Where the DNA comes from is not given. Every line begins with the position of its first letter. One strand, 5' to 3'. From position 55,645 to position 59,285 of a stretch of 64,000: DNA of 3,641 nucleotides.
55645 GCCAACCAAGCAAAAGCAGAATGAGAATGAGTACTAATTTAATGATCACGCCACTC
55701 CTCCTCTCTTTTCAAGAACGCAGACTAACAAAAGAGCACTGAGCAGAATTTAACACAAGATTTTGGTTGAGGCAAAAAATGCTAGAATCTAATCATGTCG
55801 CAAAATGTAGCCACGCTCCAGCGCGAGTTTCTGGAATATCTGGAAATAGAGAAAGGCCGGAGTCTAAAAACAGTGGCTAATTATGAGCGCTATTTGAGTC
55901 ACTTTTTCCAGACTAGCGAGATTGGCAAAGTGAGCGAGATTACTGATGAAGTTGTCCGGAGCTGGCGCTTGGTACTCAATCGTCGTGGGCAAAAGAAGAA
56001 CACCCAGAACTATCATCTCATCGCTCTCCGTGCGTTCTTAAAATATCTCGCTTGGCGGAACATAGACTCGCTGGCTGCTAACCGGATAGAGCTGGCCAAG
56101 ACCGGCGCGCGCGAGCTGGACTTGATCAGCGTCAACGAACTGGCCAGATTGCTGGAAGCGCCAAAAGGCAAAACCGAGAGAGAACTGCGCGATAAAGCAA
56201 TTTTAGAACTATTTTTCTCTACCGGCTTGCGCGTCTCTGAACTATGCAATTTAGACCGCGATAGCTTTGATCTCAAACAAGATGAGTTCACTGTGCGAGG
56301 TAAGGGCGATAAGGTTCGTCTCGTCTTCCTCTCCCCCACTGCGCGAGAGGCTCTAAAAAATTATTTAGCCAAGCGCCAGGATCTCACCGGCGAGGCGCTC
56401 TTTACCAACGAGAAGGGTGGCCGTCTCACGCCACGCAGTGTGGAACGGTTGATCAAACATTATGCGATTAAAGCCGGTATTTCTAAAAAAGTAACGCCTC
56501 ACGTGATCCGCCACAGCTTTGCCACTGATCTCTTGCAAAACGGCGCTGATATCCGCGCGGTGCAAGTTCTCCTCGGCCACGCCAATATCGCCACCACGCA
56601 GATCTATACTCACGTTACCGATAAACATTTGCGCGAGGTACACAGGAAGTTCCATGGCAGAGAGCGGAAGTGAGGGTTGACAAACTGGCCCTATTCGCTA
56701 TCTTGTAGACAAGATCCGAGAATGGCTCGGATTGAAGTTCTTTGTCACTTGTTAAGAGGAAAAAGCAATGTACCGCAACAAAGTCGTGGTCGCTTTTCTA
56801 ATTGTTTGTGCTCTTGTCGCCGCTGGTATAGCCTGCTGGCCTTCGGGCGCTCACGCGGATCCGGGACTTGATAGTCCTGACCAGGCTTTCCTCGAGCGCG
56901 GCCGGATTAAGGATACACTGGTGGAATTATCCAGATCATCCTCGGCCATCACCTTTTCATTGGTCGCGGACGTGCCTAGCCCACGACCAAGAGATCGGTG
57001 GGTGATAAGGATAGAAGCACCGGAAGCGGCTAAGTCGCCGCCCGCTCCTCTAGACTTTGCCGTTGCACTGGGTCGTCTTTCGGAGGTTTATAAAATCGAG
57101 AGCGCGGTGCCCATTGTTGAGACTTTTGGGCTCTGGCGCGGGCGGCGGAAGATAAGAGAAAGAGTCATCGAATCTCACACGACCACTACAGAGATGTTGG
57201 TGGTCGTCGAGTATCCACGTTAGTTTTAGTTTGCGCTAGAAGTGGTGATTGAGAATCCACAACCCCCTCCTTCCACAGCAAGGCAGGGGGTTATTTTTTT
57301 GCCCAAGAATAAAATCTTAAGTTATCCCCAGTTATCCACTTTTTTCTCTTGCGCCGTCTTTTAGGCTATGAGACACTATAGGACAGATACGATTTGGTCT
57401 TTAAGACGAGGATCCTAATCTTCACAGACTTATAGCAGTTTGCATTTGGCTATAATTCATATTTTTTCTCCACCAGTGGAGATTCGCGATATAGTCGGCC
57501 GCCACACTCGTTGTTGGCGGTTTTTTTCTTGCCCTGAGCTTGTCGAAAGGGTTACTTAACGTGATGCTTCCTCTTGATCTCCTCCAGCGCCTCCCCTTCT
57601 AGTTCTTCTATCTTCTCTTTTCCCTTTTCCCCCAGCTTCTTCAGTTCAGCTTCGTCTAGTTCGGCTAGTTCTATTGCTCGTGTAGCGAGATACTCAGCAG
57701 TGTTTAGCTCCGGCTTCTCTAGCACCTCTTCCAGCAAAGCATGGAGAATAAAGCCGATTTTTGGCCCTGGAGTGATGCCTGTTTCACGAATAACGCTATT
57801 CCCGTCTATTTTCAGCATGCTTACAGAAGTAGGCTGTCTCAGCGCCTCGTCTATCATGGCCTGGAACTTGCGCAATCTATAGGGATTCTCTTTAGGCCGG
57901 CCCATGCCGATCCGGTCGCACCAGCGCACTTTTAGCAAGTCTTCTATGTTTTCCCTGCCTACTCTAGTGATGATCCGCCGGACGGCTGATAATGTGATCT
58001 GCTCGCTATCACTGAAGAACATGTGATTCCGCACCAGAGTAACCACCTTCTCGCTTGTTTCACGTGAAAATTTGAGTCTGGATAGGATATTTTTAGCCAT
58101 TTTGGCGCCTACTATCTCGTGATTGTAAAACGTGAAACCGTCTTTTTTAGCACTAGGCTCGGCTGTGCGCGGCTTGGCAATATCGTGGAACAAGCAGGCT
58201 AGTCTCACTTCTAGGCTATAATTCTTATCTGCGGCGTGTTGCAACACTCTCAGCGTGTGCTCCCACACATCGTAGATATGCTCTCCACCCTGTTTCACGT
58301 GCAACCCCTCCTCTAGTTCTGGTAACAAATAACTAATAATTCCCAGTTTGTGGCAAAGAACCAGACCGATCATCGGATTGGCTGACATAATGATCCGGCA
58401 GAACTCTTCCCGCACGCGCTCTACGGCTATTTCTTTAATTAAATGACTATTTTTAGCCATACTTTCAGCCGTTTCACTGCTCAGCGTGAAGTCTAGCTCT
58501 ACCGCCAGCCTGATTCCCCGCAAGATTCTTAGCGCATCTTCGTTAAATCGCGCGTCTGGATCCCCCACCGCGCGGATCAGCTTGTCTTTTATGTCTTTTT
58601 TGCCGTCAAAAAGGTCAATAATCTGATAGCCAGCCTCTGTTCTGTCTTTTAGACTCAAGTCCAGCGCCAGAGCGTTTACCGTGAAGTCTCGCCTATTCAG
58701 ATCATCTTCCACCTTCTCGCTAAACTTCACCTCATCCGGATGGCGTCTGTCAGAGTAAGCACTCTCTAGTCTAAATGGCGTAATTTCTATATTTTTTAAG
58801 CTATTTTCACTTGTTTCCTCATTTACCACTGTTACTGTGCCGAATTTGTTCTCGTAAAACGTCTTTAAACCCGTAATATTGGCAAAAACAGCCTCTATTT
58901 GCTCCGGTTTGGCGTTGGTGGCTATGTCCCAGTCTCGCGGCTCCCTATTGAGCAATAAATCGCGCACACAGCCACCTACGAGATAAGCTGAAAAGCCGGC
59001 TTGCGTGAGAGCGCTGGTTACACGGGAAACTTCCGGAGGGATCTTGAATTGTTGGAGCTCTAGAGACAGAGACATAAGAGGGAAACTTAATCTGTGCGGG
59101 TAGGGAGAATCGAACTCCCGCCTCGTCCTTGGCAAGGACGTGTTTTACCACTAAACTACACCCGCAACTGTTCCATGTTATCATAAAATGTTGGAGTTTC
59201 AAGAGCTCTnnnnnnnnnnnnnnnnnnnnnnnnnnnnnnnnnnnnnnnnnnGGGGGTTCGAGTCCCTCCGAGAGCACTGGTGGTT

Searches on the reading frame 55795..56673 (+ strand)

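Call 68: search_protein_families(library=pfam, proteins=[window:55795-56673:+], max_evalue=0.001)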
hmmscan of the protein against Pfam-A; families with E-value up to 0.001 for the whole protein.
window:55795-56673:+ (292 aa): 4 families
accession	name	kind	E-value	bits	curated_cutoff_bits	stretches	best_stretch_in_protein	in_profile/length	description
PF00589.27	Phage_integrase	-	3e-48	164.3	27.1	1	113-278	5-172/172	Phage integrase family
PF02899.23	Phage_int_SAM_1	-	3.2e-13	50.2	22.3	1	11-89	3-83/83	Phage integrase, N-terminal SAM-like domain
PF13495.12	Phage_int_SAM_4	-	0.00011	23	27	0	56-99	4-47/85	Phage integrase, N-terminal SAM-like domain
PF13102.12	Phage_int_SAM_5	-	0.001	19.9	22.3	0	15-84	9-81/98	Phage integrase SAM-like domain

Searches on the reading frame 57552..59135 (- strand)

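Call 68: search_protein_families(library=pfam, proteins=[window:57552-59135:-], max_evalue=0.001)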
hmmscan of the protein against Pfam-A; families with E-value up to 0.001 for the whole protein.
window:57552-59135:- (527 aa): 4 families
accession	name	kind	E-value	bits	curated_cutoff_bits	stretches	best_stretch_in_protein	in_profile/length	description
PF01743.26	PolyA_pol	-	1.8e-38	132.1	23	1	50-188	1-126/126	Poly A polymerase head domain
PF12627.12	PolyA_pol_RNAbd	-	6.6e-16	58.3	22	1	215-276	1-62/64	Probable RNA and SrmB- binding site of polymerase A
PF01966.28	HD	-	1.3e-14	54.9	22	1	290-402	1-106/116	HD domain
PF13735.12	tRNA_NucTran2_2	-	6.9e-07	29.8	27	1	345-483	22-145/149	tRNA nucleotidyltransferase domain 2 putative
